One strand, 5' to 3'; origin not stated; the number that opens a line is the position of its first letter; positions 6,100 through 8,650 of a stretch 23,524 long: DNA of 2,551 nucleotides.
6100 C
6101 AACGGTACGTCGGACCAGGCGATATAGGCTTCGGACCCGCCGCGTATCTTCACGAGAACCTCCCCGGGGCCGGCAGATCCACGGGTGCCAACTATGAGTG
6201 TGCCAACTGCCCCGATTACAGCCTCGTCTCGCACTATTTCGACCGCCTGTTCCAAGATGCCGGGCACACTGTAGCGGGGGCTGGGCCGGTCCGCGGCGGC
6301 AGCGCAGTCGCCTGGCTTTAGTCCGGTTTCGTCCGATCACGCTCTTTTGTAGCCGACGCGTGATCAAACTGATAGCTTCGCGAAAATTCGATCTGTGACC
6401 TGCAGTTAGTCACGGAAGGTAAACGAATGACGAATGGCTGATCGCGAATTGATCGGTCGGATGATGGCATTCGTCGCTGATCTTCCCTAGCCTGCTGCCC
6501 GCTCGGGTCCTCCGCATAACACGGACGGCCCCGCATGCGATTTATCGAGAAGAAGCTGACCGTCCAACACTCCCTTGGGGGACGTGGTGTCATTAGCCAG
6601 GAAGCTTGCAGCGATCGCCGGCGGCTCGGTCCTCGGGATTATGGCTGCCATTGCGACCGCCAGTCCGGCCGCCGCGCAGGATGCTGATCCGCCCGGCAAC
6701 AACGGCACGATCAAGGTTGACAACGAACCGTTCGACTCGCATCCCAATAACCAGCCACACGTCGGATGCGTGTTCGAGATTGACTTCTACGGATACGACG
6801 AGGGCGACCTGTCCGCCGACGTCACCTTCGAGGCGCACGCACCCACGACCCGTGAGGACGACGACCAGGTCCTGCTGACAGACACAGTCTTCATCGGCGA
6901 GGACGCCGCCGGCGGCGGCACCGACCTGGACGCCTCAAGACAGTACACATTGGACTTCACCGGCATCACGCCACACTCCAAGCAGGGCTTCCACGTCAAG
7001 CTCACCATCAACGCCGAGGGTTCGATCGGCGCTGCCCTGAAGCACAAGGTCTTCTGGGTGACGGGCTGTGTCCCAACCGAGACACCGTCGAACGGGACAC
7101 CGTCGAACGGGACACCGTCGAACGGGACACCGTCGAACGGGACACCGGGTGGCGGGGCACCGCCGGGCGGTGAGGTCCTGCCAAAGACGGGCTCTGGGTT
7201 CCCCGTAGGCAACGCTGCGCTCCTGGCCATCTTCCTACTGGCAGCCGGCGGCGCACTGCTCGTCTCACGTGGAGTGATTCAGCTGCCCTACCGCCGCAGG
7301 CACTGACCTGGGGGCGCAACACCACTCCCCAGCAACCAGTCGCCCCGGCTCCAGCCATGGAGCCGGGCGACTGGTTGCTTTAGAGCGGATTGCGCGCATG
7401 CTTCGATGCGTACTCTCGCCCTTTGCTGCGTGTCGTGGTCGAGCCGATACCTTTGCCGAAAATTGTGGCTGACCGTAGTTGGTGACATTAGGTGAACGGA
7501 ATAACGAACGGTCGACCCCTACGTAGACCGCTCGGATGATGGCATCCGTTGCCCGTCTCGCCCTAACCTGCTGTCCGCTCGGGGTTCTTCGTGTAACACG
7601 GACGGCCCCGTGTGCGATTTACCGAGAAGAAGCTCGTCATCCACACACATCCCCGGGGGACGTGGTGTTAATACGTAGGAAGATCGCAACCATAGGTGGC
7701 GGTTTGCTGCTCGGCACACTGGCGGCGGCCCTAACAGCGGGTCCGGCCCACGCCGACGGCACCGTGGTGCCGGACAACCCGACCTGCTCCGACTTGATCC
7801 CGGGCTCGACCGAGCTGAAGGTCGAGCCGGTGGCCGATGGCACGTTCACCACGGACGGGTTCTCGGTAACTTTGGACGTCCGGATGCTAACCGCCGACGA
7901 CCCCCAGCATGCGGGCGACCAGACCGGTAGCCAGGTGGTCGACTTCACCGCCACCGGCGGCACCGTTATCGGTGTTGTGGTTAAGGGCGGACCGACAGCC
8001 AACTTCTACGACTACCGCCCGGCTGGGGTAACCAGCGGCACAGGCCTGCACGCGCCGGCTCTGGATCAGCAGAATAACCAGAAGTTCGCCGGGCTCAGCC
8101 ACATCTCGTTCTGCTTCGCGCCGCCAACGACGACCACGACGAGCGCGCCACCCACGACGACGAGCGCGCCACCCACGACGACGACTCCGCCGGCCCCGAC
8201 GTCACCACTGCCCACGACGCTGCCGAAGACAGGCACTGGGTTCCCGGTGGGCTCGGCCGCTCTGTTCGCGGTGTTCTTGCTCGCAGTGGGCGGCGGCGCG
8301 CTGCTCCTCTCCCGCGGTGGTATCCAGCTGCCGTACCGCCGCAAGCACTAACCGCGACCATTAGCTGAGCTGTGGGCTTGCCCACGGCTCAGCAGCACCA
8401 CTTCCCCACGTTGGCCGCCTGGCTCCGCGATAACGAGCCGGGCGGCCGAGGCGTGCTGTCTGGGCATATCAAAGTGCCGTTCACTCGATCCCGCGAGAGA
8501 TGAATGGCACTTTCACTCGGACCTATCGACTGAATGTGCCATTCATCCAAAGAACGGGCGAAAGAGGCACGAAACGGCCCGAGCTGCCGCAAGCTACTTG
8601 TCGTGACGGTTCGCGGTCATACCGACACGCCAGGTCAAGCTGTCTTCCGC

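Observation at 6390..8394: Twin LPXTG surface-protein cassette: conserved 5' and 3' ends flanking unrelated mature domains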

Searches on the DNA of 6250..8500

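Call 7: search_rna_families(source=window, start=6250, end=8500, threshold=evalue, max_evalue=5, show_alignments=3)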
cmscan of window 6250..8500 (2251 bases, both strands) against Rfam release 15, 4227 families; matches with E-value up to 5: 11.
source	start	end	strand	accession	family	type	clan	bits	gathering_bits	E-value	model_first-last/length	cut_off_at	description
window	7306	7402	-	RF03877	mir-3937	Gene; miRNA;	-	31.1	84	0.0011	1-102/102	no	mir-3937 microRNA precursor family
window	7321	7386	-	RF03178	mir-4515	Gene; miRNA;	-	28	99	0.035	1-81/81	no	mir-4515 microRNA precursor family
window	7311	7397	+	RF03317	mir-4874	Gene; miRNA;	-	27.3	70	0.058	1-94/94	no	mir-4874 microRNA precursor family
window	7331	7379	+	RF01025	mir-934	Gene; miRNA;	-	26.7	80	0.021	1-83/83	no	mir-934 microRNA precursor family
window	7333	7377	-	RF03934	mir-m107-1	Gene; miRNA;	-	26.2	83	0.054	1-65/65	no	mir-m107-1 microRNA precursor family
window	7333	7377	+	RF03934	mir-m107-1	Gene; miRNA;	-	26.1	83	0.058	1-65/65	no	mir-m107-1 microRNA precursor family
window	7313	7395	-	RF03448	mir-6131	Gene; miRNA;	-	23.9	66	0.088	1-105/105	no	mir-6131 microRNA precursor family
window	7332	7378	+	RF03847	mir-1538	Gene; miRNA;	-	21.5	78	0.42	1-58/58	no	mir-1538 microRNA precursor family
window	7321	7389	+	RF03976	MIR898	Gene; miRNA;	-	19.8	75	0.63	1-154/154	no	MIR898 microRNA precursor family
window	7331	7379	-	RF03470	mir-571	Gene; miRNA;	-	17.8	40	4.4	1-85/85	no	mir-571 microRNA precursor family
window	6424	6481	+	RF01304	sR5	Gene; snRNA; snoRNA; CD-box;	-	16.7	40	0.76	1-53/53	no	Small nucleolar RNA sR5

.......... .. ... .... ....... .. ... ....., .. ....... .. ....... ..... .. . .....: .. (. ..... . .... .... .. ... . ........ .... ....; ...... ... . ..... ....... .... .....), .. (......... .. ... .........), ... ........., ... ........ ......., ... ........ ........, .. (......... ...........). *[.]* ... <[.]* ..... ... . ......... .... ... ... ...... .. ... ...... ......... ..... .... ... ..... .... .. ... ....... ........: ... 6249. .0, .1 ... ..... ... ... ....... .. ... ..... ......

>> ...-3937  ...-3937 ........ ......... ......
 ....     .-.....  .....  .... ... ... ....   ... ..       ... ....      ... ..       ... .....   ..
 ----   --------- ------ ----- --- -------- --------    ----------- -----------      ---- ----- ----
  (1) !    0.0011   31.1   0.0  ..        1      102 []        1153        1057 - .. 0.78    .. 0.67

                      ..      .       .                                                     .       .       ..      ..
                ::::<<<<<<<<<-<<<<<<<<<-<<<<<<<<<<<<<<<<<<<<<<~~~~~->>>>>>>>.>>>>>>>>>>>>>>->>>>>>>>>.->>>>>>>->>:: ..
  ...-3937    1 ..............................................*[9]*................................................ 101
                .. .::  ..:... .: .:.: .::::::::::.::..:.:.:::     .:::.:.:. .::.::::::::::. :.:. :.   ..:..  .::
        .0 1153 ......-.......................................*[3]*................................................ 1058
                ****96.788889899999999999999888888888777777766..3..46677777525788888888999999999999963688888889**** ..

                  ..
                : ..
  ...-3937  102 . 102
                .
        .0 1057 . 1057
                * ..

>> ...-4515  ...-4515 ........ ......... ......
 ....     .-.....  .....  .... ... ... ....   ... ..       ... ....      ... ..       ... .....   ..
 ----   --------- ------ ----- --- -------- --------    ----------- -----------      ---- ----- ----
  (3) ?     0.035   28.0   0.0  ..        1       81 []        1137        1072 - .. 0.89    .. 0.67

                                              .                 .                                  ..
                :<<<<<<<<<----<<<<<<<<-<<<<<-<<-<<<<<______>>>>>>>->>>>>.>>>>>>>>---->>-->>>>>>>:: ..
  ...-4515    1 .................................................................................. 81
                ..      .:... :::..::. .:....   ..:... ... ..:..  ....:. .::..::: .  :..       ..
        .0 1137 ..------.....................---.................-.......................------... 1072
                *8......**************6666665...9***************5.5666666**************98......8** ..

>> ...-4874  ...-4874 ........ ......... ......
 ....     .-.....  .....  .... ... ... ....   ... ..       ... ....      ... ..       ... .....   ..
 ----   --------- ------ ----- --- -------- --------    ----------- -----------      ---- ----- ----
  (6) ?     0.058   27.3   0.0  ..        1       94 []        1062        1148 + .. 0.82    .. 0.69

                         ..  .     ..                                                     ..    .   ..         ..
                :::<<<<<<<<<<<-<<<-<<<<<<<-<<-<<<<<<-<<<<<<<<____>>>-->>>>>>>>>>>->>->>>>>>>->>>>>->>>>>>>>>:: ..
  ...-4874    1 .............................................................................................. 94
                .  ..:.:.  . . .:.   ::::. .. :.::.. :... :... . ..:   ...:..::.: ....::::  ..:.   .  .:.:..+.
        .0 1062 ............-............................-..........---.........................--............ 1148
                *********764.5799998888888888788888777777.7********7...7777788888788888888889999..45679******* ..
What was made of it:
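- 7331..7379 (+): Terminator-like 22-bp hairpin after gene A, followed by UUU. It also explains the spurious miRNA-like Rfam sub-threshold hits (call 7).
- On Known cis-regulatory RNA families (Rfam 15): At E up to 5, nothing credible falls on either leader (call 7).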
